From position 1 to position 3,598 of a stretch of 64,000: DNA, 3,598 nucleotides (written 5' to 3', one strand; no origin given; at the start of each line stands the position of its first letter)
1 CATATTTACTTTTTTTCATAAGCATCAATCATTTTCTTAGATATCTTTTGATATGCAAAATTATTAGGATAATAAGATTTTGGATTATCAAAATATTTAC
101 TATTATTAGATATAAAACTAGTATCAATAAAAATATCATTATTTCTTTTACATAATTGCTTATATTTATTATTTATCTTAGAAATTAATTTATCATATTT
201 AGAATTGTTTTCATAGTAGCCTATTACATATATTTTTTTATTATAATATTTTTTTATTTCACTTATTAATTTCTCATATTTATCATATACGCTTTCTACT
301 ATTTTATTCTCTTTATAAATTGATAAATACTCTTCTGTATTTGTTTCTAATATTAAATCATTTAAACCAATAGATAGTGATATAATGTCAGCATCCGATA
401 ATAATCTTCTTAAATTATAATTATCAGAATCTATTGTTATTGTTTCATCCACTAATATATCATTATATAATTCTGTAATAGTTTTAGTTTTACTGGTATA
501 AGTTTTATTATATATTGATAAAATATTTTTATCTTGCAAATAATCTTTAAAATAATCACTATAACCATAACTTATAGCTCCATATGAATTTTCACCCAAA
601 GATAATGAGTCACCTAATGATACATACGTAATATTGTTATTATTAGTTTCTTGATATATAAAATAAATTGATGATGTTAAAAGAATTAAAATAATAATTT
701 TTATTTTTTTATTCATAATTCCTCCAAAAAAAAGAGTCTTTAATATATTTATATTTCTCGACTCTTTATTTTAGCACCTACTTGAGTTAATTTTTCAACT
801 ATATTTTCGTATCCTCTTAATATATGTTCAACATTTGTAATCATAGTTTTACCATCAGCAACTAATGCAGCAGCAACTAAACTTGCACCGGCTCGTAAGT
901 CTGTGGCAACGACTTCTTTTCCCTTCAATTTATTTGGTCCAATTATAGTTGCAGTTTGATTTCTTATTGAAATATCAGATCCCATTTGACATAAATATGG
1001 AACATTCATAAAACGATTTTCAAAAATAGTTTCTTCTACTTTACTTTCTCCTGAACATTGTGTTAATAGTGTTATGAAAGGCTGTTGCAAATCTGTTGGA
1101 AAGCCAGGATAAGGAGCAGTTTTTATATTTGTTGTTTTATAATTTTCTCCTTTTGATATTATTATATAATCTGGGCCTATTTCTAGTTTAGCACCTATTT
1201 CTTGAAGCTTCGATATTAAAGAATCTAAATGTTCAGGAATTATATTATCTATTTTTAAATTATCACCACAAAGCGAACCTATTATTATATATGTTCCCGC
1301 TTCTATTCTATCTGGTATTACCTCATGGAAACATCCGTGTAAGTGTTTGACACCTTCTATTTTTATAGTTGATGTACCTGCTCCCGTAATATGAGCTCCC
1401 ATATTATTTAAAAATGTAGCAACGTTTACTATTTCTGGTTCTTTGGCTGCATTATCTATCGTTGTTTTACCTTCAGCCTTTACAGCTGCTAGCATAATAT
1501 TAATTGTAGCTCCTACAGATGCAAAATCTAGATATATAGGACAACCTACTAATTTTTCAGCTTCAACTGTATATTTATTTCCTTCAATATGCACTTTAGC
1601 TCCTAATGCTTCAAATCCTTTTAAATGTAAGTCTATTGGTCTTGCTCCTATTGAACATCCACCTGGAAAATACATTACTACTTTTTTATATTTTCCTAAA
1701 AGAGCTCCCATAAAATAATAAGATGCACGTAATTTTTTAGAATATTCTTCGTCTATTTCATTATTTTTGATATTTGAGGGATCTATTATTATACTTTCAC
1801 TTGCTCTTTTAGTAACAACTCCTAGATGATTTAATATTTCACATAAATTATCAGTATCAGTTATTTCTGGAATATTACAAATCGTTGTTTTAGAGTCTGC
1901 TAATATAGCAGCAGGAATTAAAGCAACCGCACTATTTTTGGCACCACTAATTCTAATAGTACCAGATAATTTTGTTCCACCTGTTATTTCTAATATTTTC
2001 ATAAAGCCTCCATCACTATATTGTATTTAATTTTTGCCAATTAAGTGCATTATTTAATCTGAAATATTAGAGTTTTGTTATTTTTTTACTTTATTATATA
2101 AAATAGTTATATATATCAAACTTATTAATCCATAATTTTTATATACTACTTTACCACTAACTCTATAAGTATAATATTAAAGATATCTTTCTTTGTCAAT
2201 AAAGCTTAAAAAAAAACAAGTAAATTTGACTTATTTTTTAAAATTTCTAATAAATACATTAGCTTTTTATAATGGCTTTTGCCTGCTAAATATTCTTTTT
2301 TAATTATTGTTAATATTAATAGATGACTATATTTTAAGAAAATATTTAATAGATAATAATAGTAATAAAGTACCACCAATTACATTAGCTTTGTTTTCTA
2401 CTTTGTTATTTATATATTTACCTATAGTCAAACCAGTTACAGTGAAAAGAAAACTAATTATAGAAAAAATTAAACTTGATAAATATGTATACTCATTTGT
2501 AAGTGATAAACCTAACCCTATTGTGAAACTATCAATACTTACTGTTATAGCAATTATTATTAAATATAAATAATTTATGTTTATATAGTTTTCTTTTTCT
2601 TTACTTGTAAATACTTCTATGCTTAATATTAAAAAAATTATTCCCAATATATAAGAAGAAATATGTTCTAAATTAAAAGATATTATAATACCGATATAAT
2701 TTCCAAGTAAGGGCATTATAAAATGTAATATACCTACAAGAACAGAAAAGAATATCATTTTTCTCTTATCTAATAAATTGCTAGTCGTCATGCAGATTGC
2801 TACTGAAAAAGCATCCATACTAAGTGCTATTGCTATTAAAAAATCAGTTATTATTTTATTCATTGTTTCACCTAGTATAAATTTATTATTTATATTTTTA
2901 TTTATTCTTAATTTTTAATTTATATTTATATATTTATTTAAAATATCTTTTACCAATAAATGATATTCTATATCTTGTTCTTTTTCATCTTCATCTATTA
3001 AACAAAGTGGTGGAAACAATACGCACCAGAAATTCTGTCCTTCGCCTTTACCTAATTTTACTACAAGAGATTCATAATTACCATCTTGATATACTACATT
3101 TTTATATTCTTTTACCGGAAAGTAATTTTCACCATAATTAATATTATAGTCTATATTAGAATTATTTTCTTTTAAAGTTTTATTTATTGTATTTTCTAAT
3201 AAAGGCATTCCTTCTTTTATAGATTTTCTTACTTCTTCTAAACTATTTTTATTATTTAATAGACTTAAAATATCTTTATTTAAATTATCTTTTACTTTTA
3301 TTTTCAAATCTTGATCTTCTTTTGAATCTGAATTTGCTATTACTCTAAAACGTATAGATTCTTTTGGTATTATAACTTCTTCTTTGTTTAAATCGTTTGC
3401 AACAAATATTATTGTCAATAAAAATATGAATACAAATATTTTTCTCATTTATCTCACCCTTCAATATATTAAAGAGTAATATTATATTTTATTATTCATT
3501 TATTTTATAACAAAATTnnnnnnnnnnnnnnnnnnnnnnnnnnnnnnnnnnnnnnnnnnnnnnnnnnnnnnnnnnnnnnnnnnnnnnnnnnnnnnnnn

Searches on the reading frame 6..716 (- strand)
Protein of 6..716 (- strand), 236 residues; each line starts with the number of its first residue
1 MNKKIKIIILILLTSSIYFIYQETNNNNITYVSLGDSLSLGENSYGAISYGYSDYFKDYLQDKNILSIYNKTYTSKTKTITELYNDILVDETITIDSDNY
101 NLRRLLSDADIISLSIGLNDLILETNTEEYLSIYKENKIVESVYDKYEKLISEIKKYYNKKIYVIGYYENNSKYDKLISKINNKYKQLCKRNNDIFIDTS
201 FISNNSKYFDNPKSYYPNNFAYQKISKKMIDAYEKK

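Call 55: search_protein_families(library=pfam, proteins=[window:6-716:-], max_evalue=0.00001)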
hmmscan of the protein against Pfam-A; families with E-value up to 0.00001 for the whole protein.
window:6-716:- (236 aa): 2 families
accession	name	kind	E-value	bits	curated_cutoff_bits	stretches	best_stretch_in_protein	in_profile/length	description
PF13472.12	Lipase_GDSL_2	-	4.3e-10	40.8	32.9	1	34-211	2-155/178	GDSL-like Lipase/Acylhydrolase family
PF00657.28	Lipase_GDSL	-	9.3e-08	32.9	23.6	1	31-204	1-179/208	GDSL-like Lipase/Acylhydrolase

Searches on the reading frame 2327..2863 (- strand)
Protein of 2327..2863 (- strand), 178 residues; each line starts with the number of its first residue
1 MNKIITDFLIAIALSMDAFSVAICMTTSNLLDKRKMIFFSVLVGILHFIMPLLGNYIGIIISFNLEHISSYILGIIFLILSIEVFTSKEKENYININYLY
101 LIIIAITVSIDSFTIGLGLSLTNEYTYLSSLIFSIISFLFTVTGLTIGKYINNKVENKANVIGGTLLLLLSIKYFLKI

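Call 55: search_protein_families(library=pfam, proteins=[window:2327-2863:-], max_evalue=0.00001)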
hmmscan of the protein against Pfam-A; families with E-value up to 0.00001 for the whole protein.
window:2327-2863:- (178 aa): 1 family
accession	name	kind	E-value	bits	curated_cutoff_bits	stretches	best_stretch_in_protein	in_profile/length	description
PF02659.21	Mntp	-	2.9e-26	92.5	24.4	1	32-173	3-150/152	Putative manganese efflux pump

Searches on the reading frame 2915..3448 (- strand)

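Call 55: search_protein_families(library=pfam, proteins=[window:2915-3448:-], max_evalue=0.00001)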
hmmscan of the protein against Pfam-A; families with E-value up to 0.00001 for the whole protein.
window:2915-3448:- (177 aa): 1 family
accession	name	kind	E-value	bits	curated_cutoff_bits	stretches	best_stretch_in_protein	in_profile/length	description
PF09551.15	Spore_II_R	-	4.5e-42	144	25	1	29-153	2-126/128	Stage II sporulation protein R (spore_II_R)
